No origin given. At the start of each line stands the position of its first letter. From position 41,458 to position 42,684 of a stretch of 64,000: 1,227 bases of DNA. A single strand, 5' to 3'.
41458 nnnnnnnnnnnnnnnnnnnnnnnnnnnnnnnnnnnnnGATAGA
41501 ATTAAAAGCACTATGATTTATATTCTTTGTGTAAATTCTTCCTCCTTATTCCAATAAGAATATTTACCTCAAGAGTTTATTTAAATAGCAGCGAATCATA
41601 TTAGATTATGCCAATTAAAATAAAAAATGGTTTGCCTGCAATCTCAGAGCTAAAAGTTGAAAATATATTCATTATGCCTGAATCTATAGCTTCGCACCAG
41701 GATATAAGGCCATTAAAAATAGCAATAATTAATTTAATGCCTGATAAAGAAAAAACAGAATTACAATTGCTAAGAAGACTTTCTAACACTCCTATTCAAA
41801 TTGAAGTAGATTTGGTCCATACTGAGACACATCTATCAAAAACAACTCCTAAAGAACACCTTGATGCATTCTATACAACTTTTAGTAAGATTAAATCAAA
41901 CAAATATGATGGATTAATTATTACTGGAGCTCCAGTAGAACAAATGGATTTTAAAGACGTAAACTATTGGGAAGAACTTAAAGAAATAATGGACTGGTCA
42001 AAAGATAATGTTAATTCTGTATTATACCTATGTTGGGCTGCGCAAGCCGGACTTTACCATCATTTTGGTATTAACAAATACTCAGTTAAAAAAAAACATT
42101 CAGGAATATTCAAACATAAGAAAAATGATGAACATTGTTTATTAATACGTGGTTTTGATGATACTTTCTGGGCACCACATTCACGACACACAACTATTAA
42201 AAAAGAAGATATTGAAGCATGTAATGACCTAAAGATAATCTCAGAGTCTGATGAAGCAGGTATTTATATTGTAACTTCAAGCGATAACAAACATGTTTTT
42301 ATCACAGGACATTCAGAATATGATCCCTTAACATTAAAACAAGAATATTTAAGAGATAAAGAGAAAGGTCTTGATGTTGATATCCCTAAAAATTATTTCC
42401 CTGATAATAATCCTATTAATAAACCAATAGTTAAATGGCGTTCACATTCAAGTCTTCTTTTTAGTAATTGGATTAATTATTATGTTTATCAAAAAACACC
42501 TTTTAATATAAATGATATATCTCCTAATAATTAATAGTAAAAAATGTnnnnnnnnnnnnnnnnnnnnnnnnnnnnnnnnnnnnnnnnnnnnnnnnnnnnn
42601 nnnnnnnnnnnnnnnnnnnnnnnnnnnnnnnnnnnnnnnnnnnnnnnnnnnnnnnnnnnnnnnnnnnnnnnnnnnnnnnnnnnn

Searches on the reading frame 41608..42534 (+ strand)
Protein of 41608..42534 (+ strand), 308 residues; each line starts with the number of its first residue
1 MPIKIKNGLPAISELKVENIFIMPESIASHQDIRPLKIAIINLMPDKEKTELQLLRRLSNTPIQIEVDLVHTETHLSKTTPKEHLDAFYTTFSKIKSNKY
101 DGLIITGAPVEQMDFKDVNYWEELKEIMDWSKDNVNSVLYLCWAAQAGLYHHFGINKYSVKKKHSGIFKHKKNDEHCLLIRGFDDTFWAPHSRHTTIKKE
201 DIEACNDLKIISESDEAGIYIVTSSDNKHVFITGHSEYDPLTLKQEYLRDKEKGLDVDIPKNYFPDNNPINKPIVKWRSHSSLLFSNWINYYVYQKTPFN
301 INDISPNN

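Call 68: search_protein_families(library=pfam, proteins=[window:41608-42534:+], max_evalue=0.0001)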
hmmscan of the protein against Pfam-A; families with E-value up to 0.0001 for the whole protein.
window:41608-42534:+ (308 aa): 1 family
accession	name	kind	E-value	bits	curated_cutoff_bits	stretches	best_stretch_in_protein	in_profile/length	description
PF04204.22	HTS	-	5e-137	456.3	27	1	2-299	1-298/298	Homoserine O-succinyltransferase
